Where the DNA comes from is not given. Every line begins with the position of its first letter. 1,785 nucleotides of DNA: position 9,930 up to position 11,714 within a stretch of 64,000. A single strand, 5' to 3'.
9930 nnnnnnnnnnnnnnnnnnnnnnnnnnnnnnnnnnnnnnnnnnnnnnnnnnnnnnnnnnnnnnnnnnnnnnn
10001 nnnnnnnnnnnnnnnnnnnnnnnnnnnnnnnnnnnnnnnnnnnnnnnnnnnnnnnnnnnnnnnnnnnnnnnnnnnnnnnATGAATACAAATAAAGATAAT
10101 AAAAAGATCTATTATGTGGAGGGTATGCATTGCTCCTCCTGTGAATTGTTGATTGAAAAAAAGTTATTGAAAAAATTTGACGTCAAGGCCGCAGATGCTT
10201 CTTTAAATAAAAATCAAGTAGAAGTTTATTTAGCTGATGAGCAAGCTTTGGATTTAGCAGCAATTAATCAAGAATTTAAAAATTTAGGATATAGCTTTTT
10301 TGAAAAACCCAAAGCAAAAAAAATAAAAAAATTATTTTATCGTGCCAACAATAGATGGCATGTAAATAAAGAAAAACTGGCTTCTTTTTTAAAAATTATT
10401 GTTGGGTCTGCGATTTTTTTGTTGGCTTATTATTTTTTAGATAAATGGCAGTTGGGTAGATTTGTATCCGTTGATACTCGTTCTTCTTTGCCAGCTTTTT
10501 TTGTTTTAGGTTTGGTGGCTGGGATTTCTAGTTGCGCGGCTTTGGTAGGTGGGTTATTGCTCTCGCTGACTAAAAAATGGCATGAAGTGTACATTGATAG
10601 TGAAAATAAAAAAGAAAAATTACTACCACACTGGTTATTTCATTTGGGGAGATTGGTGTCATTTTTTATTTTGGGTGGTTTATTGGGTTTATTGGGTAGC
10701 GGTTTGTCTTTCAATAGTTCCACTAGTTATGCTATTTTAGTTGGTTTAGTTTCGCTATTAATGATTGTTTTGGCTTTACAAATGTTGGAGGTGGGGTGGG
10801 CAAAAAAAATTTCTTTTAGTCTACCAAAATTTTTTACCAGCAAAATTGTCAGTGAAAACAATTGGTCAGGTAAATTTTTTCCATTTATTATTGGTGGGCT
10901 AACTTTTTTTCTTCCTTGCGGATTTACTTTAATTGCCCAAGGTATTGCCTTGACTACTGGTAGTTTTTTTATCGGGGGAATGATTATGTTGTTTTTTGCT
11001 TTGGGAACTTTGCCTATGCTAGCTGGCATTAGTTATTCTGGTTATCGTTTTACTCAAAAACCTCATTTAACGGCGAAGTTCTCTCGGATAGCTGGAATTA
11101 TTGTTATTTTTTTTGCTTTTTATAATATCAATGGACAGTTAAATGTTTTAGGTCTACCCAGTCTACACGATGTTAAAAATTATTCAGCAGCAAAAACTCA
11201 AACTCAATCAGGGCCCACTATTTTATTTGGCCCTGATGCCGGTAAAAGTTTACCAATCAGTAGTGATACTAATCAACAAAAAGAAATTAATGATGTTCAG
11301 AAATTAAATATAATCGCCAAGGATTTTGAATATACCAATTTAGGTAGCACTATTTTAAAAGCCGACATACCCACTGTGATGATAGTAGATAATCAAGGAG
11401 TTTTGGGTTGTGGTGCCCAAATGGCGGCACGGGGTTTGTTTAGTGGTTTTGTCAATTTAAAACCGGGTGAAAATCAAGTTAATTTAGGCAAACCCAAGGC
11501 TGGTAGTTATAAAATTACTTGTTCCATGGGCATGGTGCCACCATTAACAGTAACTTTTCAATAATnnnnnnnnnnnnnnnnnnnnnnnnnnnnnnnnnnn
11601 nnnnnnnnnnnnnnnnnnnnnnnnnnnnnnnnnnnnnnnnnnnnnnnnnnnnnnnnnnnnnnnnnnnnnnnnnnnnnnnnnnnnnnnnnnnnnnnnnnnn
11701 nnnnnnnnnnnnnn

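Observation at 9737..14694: Copper-homeostasis operon csoR-(HMA-fused permease)-copZ-copA with a CsoR-type palindromic operator over the -10, plus flanking redox genes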

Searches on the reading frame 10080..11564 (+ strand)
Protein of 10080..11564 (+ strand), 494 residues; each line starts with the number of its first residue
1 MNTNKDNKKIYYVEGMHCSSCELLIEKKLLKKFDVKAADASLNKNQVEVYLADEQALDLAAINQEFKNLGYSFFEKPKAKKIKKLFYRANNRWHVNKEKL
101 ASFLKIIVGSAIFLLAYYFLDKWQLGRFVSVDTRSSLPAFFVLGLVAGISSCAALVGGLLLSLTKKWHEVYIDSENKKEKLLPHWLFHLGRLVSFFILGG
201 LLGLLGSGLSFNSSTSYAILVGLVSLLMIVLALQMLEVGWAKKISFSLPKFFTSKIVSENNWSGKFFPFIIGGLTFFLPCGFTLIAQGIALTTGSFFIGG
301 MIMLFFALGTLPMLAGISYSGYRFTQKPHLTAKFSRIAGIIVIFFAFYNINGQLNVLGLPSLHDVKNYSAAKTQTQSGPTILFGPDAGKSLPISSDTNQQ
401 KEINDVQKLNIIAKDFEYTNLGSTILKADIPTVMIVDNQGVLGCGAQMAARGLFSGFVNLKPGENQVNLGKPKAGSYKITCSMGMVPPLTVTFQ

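Call 3: search_protein_families(library=pfam, proteins=[window:10080-11564:+], max_evalue=0.01)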
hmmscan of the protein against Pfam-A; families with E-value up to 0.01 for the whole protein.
window:10080-11564:+ (494 aa): 2 families
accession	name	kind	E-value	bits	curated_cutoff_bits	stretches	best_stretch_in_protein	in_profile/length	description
PF13386.12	DsbD_2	-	9.2e-31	107.7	24.9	1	139-348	1-199/199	Cytochrome C biogenesis protein transmembrane region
PF00403.32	HMA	-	8.1e-10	39.4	24.8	1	11-71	2-61/62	Heavy-metal-associated domain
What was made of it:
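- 10080..11564 (+): 494-aa three-module membrane protein: HMA, then 7 TM helices (1 + DsbD_2 core), then a CupA-like cupredoxin domain. Pfam HMA + DsbD_2 (call 3).
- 10098..10301 (+): Cytoplasmic HMA domain (about residues 7-74) with GMHCSSC; Cys18 and Cys21 are invariant. PF00403, E 8e-10 (call 3).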

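Call 4: search_protein_families(library=ncbifam, proteins=[window:10080-11564:+], max_evalue=0.01)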
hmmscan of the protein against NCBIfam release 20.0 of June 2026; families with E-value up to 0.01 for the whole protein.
window:10080-11564:+ (494 aa): 7 families
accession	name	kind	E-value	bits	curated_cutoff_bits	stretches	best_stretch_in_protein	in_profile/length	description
NF033795.1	chaper_CopZ_Bs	exception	3.4e-06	27.1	91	1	10-71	3-63/66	copper chaperone CopZ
NF033556.1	MerTP_fusion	equivalog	5.8e-05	22.8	180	1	7-72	120-184/186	mercuric transport protein MerTP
NF041115.1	UxxU_metal_bind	equivalog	9.9e-05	22.4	95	1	10-52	7-49/74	metal-binding (seleno)protein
NF033794.2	chaper_CopZ_Eh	exception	0.00025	21.1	95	1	8-72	1-64/68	copper chaperone CopZ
TIGR00003.1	TIGR00003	subfamily_domain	0.0035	17.5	62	1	11-72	4-64/66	copper ion binding protein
NF010311.1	PRK13748.1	subfamily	0.0057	15.6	600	1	12-96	4-88/560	mercury(II) reductase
NF047957.1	CopZ_AFE_1862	equivalog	0.0082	16.5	85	0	13-64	5-56/62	CopZ family metallochaperone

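Call 6: find_homologous_proteins(query=window:10080-11564:+, max_evalue=0.001)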
Query window:10080-11564:+ (494 aa): 5620 proteins with E <= 0.001 among 8000 candidates; the best 120 are listed.
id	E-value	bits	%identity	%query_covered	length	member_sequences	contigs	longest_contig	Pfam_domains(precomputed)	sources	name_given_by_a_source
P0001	0.0e+0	1100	100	100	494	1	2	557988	PF00403.33,PF13386.13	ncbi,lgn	-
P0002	4.5e-250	848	77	99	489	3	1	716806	PF00403.33,PF13386.13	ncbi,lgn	-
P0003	4.8e-248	842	76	98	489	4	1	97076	PF00403.33,PF13386.13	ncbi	-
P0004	1.3e-242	824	73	100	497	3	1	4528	PF00403.33,PF13386.13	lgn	-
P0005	1.1e-175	603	56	100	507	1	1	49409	PF00403.33,PF13386.13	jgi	jgi:sulfite exporter TauE/SafE/copper chaperone CopZ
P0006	3.2e-174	598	55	100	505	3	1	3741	PF00403.33,PF13473.13,PF13386.13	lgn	-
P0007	7.6e-174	597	56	98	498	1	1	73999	PF00403.33,PF13386.13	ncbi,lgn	ncbi:MAG: sulfite exporter TauE/SafE family protein [Patescibacteria group bacterium]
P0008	3.6e-164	565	54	100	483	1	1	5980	PF00403.33,PF13386.13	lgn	-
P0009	1.9e-162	559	54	98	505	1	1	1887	PF00403.33,PF13386.13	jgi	-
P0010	7.0e-162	558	55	99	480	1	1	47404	PF00403.33,PF13386.13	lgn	-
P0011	2.9e-161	555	54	99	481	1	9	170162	PF00403.33,PF13386.13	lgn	-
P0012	1.4e-160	553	55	99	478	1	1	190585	PF00403.33,PF13386.13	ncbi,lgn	-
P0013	3.4e-160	552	54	98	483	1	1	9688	PF00403.33,PF13386.13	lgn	-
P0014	5.4e-159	548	55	99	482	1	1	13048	PF00403.33,PF13386.13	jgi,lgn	jgi:sulfite exporter TauE/SafE/copper chaperone CopZ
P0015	1.1e-157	544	52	99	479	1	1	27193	PF00403.33,PF13386.13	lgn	-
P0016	1.7e-157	543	52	99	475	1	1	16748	PF00403.33,PF13386.13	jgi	jgi:sulfite exporter TauE/SafE/copper chaperone CopZ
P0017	3.0e-157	542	54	98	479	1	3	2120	PF00403.33,PF13386.13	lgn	-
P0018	4.4e-157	542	53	100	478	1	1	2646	PF00403.33,PF13386.13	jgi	-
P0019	4.2e-156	538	51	99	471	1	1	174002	PF00403.33,PF13386.13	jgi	jgi:sulfite exporter TauE/SafE/copper chaperone CopZ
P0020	1.2e-155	537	52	98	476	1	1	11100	PF00403.33,PF13386.13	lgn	-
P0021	1.5e-155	537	54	100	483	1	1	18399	PF00403.33,PF13386.13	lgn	-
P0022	2.2e-155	536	52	99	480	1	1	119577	PF00403.33,PF13386.13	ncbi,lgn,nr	ncbi:MAG: sulfite exporter TauE/SafE family protein [Candidatus Buchananbacteria bacterium]|nr:sulfi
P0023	6.2e-155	535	53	98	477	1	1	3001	PF00403.33,PF02683.23,PF13386.13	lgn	-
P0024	1.8e-154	533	51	99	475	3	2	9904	PF00403.33,PF13386.13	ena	-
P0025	1.9e-154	533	53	97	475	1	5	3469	PF00403.33,PF13386.13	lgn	-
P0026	5.9e-154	531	51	97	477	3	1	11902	PF00403.33,PF13386.13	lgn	-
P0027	1.4e-153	530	51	97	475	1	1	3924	PF00403.33,PF13386.13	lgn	-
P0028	1.8e-153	530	51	99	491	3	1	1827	PF00403.33,PF13386.13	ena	-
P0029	4.9e-153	528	52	99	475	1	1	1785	PF00403.33,PF13386.13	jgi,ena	-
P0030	6.7e-153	528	52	100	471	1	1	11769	PF00403.33,PF13386.13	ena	-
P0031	3.7e-152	525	52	97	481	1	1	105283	PF00403.33,PF13386.13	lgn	-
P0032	5.6e-152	525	52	97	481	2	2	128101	PF00403.33,PF13386.13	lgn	-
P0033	3.0e-150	519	51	99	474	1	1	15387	PF00403.33,PF13386.13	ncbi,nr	ncbi:MAG: sulfite exporter TauE/SafE family protein [Candidatus Buchananbacteria bacterium]|nr:sulfi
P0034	3.7e-150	519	51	99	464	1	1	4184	PF00403.33,PF13386.13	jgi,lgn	-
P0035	5.2e-150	518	52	99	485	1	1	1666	PF00403.33,PF13386.13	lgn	-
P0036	6.2e-150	518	51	98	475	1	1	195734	PF00403.33,PF13473.13,PF13386.13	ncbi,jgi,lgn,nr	ncbi:MAG: sulfite exporter TauE/SafE family protein [Patescibacteria group bacterium]|jgi:sulfite ex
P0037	1.7e-149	517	51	98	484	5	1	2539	PF00403.33,PF13386.13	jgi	-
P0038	1.8e-149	517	52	97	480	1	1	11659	PF00403.33,PF13386.13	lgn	-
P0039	2.7e-149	516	49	99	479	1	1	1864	PF00403.33,PF13386.13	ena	-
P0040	4.3e-149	515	50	99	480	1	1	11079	PF00403.33,PF13386.13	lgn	-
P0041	1.0e-148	514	51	98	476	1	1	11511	PF00403.33,PF13386.13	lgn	-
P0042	1.8e-148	513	75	61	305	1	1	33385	PF13386.13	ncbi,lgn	-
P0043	3.3e-148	512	51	99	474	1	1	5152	PF00403.33,PF13386.13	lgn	-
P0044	6.5e-148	511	52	97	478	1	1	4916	PF00403.33,PF13386.13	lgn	-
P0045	1.0e-147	511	49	99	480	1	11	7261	PF00403.33,PF13386.13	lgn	-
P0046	1.1e-147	511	49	99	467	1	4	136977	PF00403.33,PF13386.13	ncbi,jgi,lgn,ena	jgi:sulfite exporter TauE/SafE/copper chaperone CopZ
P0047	1.1e-147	511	51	97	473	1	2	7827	PF00403.33,PF13386.13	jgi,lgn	jgi:sulfite exporter TauE/SafE/copper chaperone CopZ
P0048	1.6e-147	510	49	100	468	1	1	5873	PF00403.33,PF13386.13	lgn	-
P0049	5.8e-147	508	52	97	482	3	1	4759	PF00403.33,PF13386.13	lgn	-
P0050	1.4e-146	507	50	99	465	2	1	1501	PF00403.33,PF13386.13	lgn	-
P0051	1.5e-146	507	51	97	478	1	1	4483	PF00403.33,PF13386.13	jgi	jgi:sulfite exporter TauE/SafE/copper chaperone CopZ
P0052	1.7e-146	507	51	97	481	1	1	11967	PF00403.33,PF13386.13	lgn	-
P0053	2.0e-146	507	49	98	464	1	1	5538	PF00403.33,PF13386.13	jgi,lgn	jgi:sulfite exporter TauE/SafE/copper chaperone CopZ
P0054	3.6e-146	506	49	98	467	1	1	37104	PF00403.33,PF13386.13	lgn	-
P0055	4.3e-146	505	52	97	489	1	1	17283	PF00403.33,PF13386.13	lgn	-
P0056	6.3e-146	505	49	99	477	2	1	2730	PF00403.33,PF13386.13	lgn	-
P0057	8.7e-146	504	50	99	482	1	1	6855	PF00403.33,PF13386.13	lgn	-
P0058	9.2e-146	504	52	98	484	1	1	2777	PF00403.33,PF13386.13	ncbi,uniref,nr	ncbi:sulfite exporter TauE/SafE family protein [Candidatus Dojkabacteria bacterium]|uniref:Sulfite e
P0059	1.2e-145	504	49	99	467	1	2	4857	PF00403.33,PF13386.13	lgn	-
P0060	1.8e-145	503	48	99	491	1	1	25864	PF00403.33,PF13386.13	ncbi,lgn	ncbi:MAG: sulfite exporter TauE/SafE family protein [Candidatus Dojkabacteria bacterium]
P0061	2.8e-145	503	49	99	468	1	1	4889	PF00403.33,PF02683.23,PF13386.13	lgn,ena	-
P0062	5.0e-145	502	51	97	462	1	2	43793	PF00403.33,PF13386.13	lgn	-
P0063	8.3e-145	501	51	97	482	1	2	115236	PF00403.33,PF13386.13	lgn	-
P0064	1.1e-144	501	50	97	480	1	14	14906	PF00403.33,PF13386.13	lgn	-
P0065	1.5e-144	500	50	100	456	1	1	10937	PF13386.13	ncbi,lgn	-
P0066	1.9e-144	500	48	98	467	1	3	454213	PF00403.33,PF13386.13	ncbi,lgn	-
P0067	2.0e-144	500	51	99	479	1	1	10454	PF00403.33,PF13473.13,PF13386.13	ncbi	-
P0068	2.0e-144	500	50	99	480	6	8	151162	PF00403.33,PF13386.13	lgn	-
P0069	2.2e-144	500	50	99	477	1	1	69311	PF00403.33,PF13386.13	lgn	-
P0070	2.2e-144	500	51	97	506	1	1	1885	PF00403.33,PF13386.13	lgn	-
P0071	4.5e-144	499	48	99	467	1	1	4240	PF00403.33,PF02683.23,PF13386.13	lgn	-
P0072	4.9e-144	499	49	99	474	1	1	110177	PF00403.33,PF02683.23,PF13386.13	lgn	-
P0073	6.2e-144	498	49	99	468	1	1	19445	PF00403.33,PF02683.23,PF13386.13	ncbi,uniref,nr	ncbi:sulfite exporter TauE/SafE family protein [Candidatus Dojkabacteria bacterium]|uniref:Sulfite e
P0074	6.9e-144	498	50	97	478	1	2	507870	PF00403.33,PF13386.13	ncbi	-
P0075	7.8e-144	498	49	99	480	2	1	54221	PF00403.33,PF13386.13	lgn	-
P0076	1.0e-143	498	49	98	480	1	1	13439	PF00403.33,PF13386.13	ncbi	-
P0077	1.1e-143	498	49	97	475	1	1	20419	PF00403.33,PF13386.13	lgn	-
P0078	1.6e-143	497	50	100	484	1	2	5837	PF00403.33,PF13386.13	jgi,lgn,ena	-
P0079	2.2e-143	497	50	98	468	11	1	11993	PF00403.33,PF13386.13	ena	-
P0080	2.9e-143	496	50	97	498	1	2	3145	PF00403.33,PF13386.13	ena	-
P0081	3.2e-143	496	49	100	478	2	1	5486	PF00403.33,PF13386.13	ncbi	-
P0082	4.6e-143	495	51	100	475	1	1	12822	PF00403.33,PF13386.13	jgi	jgi:sulfite exporter TauE/SafE/copper chaperone CopZ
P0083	6.1e-143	495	50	99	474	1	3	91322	PF00403.33,PF13386.13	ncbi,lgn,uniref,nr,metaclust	ncbi:MAG: Heavy-metal-associated domain protein [candidate division WS6 bacterium OLB20]|uniref:Heav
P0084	6.3e-143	495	49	97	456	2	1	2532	PF00403.33,PF13386.13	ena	-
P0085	6.5e-143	495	50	99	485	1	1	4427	PF00403.33,PF13386.13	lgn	-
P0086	8.7e-143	495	50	98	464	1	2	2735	PF00403.33,PF13386.13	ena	-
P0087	9.5e-143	494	50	97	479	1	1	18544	PF00403.33,PF13473.13,PF13386.13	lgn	-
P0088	1.5e-142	494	50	97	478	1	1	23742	PF00403.33,PF13386.13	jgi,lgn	jgi:sulfite exporter TauE/SafE/copper chaperone CopZ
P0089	1.9e-142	493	49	99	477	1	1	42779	PF00403.33,PF13386.13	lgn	-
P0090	2.4e-142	493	49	99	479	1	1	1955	PF00403.33,PF13386.13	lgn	-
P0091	3.6e-142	493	49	98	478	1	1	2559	PF00403.33,PF13386.13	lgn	-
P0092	5.6e-142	492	50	98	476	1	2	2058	PF00403.33,PF13386.13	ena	-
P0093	8.9e-142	491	49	99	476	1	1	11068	PF00403.33,PF13386.13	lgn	-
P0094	1.2e-141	491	49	99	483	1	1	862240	PF00403.33,PF13386.13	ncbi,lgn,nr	ncbi:MAG: hypothetical protein KatS3mg085_688 [Candidatus Dojkabacteria bacterium]|nr:MAG: hypotheti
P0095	1.3e-141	491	48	99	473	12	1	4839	PF00403.33,PF13386.13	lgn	-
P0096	1.8e-141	490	49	97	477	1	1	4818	PF00403.33,PF13386.13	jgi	jgi:sulfite exporter TauE/SafE/copper chaperone CopZ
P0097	1.9e-141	490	50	100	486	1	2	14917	PF00403.33,PF13386.13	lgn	-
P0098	4.8e-141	489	49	99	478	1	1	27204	PF00403.33,PF13386.13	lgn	-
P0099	1.7e-140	487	50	97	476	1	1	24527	PF00403.33,PF13386.13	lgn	-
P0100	3.9e-140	486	50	97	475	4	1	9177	PF00403.33,PF13386.13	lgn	-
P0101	9.7e-140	485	49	99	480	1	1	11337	PF00403.33,PF13386.13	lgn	-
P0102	1.1e-139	484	50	97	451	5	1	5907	PF00403.33,PF13386.13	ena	-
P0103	1.2e-139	484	49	99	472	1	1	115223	PF00403.33,PF13386.13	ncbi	-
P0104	2.2e-139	483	51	96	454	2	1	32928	PF00403.33,PF13386.13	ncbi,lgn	-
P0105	5.7e-139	482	49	99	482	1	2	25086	PF00403.33,PF13386.13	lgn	-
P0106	1.1e-138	481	50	94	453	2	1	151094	PF13386.13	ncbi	-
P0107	1.5e-138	481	47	99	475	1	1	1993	PF00403.33,PF13386.13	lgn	-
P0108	1.7e-138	480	49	99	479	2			PF00403.33,PF13386.13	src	-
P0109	4.2e-138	479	47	99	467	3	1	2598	PF00403.33,PF13386.13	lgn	-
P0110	4.4e-138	479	48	99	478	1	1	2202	PF00403.33,PF13386.13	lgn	-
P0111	1.8e-137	477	50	97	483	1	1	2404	PF00403.33,PF13386.13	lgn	-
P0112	3.0e-137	476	49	99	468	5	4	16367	PF00403.33,PF13386.13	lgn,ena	-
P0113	5.3e-137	475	49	97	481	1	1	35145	PF00403.33,PF13386.13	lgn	-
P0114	6.2e-137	475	47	99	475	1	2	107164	PF00403.33,PF02683.23,PF13386.13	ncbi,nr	ncbi:MAG: sulfite exporter TauE/SafE family protein [Candidatus Dojkabacteria bacterium]|nr:sulfite 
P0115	6.7e-137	475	47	99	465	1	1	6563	PF00403.33,PF13473.13,PF13386.13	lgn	-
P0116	7.4e-137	475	48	99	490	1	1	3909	PF00403.33,PF13386.13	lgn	-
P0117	1.1e-136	474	48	99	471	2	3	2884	PF00403.33,PF13386.13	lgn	-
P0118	1.2e-136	474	47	100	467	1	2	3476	PF00403.33,PF13386.13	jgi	-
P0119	1.7e-136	474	51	98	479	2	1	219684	PF00403.33,PF02683.23,PF13386.13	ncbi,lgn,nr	ncbi:sulfite exporter TauE/SafE family protein [Candidatus Nomurabacteria bacterium]|nr:sulfite expo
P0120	4.6e-136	472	49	99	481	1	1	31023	PF00403.33,PF02683.23,PF13386.13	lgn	-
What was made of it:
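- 10080..11564 (+): More than 5,620 homologues (call 6).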

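Call 7: find_encoding_contigs(protein=P0001, flank=6000, max_places=4)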
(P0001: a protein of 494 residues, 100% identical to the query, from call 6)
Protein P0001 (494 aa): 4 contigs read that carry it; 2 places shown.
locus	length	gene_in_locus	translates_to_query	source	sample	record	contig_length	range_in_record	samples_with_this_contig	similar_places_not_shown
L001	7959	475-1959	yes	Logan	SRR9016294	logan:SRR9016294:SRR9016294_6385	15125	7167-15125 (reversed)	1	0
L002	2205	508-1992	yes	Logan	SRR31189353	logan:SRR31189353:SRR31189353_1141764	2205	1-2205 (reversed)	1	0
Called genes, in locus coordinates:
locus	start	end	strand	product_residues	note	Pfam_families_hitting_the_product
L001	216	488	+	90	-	PF02583:Trns_repr_metal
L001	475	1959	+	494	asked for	PF00403:HMA, PF13386:DsbD_2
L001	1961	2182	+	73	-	-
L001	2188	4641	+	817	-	PF00403:HMA, PF00122:E1-E2_ATPase, PF00702:Hydrolase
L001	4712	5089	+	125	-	PF00173:Cyt-b5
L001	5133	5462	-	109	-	-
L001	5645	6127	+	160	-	-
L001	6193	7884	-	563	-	PF09972:DUF2207, PF20990:DUF2207_C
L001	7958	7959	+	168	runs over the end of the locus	-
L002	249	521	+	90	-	PF02583:Trns_repr_metal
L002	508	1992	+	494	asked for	PF00403:HMA, PF13386:DsbD_2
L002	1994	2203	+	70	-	?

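Call 8: find_related_loci(query=window:10080-11564:+, collection=genome_contigs, flank=6000)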
Query window:10080-11564:+ (494 aa) in genome_contigs; peptide patterns used: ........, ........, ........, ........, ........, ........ (x = any residue, [..] = any of these).
64 stretches matched a pattern; 2 encode a relative of the query (tblastn E <= 1e-3); 2 distinct loci.
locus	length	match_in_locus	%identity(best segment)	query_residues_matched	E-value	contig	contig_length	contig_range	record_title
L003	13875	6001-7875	77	1-494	0e+0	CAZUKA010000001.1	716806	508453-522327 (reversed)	MAG TPA_asm: uncultured Gammaproteobacteria bacterium isolate SRP239054_co1_60 genome assembly, contig: NODE_1_length_71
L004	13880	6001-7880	75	1-494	0e+0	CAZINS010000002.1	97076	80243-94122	MAG TPA_asm: uncultured Gammaproteobacteria bacterium isolate binchicken_co22_135 genome assembly, contig: NODE_217_leng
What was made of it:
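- Tried and rejected: The single-protein scan of genome_contigs returned only two close loci (call 8).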

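Call 16: find_encoding_contigs(protein=P0094, flank=6000, max_places=1)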
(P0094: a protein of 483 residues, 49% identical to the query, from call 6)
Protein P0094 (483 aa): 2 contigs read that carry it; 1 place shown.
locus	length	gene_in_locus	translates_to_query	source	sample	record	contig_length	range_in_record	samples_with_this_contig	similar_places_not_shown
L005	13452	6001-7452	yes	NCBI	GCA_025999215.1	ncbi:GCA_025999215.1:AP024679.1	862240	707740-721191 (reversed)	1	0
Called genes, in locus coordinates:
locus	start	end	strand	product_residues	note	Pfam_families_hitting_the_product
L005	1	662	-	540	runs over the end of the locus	-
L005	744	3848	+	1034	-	PF12704:MacB_PCD (weak), PF02687:FtsX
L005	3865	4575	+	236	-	PF00005:ABC_tran, PF13304:AAA_21 (faint)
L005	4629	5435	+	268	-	PF13462:Thioredoxin_4, PF13098:Thioredoxin_2 (weak), PF01323:DSBA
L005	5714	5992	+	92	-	-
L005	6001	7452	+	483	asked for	PF00403:HMA, PF13386:DsbD_2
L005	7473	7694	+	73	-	PF00403:HMA (weak)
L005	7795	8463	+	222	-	-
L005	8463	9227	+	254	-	PF09858:DUF2085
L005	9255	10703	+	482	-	PF13473:Cupredoxin_1 (faint), PF07732:Cu-oxidase_3, PF00394:Cu-oxidase, PF07731:Cu-oxidase_2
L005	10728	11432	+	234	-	PF00581:Rhodanese, PF00173:Cyt-b5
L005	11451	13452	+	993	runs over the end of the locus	PF00403:HMA, PF00122:E1-E2_ATPase, PF00702:Hydrolase, PF08282:Hydrolase_3 (weak)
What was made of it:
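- In L005 the cluster contains a multicopper oxidase that needs copper (call 16).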

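Call 17: find_encoding_contigs(protein=P0022, flank=6000, max_places=1)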
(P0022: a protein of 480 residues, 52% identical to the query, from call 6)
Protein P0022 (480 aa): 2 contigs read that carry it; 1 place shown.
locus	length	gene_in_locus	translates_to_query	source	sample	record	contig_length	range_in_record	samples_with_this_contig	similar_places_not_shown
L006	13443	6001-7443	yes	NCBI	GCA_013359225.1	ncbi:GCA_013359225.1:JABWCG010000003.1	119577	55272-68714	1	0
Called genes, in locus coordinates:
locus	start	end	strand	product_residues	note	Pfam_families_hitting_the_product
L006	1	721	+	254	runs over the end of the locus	PF00459:Inositol_P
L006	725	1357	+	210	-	PF07314:Lit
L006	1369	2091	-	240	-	-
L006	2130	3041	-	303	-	PF05762:VWA_CoxE, PF00092:VWA (weak), PF13519:VWA_2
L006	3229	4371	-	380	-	PF20030:bpMoxR, PF07728:AAA_5, PF17868:AAA_lid_8 (weak)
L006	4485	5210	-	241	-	-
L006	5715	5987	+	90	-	PF02583:Trns_repr_metal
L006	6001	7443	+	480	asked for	PF00403:HMA, PF13386:DsbD_2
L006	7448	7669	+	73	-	-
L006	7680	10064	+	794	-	PF00403:HMA, PF00122:E1-E2_ATPase, PF08282:Hydrolase_3 (faint), PF00702:Hydrolase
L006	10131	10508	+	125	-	PF01475:FUR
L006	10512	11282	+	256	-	PF02535:Zip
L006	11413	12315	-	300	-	-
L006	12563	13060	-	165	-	-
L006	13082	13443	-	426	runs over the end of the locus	PF18915:DUF5667 (weak)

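Call 18: find_encoding_contigs(protein=P0119, flank=6000, max_places=1)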
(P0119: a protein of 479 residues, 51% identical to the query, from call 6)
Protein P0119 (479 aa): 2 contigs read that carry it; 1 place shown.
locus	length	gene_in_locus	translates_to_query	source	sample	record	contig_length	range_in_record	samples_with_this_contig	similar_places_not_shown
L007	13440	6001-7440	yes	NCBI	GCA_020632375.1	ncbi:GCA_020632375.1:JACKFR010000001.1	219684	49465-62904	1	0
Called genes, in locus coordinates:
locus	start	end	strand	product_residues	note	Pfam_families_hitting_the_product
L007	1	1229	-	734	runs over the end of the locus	-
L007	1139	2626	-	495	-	-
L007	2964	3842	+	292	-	PF12705:PDDEXK_1, PF01930:Cas_Cas4 (weak)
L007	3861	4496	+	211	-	PF00300:His_Phos_1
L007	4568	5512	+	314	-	PF01636:APH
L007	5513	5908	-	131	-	PF00376:MerR, PF13411:MerR_1, PF09278:MerR-DNA-bind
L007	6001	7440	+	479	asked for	PF00403:HMA, PF02683:DsbD_TM, PF13386:DsbD_2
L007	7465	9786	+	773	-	PF00403:HMA, PF00122:E1-E2_ATPase, PF00702:Hydrolase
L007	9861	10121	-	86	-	PF00076:RRM_1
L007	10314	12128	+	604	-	PF08439:Peptidase_M3_N, PF01432:Peptidase_M3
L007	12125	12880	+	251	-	PF03372:Exo_endo_phos, PF14529:Exo_endo_phos_2 (faint)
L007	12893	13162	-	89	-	-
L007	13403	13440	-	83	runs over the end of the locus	-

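Call 19: find_encoding_contigs(protein=P0036, flank=6000, max_places=1)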
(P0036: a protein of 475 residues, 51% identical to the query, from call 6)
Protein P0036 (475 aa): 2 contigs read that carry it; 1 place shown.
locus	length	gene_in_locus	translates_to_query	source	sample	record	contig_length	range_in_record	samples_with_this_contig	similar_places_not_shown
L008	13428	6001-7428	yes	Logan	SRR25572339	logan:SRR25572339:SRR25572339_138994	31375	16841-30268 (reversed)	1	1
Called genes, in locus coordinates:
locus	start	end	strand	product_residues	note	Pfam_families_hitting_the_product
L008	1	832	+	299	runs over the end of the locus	PF00892:EamA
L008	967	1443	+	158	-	-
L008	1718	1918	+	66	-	PF00313:CSD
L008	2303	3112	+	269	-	PF01734:Patatin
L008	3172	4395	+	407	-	PF13354:Beta-lactamase2, PF00768:Peptidase_S11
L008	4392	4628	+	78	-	PF13192:Thioredoxin_3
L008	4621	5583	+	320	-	PF03773:ArsP_1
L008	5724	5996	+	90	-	PF02583:Trns_repr_metal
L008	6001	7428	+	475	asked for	PF00403:HMA, PF13386:DsbD_2, PF13473:Cupredoxin_1 (faint)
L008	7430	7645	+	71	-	-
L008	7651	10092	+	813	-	PF00403:HMA, PF00122:E1-E2_ATPase, PF00702:Hydrolase, PF08282:Hydrolase_3 (weak)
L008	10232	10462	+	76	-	PF17253:DUF5320 (weak)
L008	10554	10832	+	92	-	PF02001:DUF134, PF08281:Sigma70_r4_2 (weak)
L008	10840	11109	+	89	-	PF00085:Thioredoxin, PF13098:Thioredoxin_2 (weak), PF14595:Thioredoxin_9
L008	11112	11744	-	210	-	-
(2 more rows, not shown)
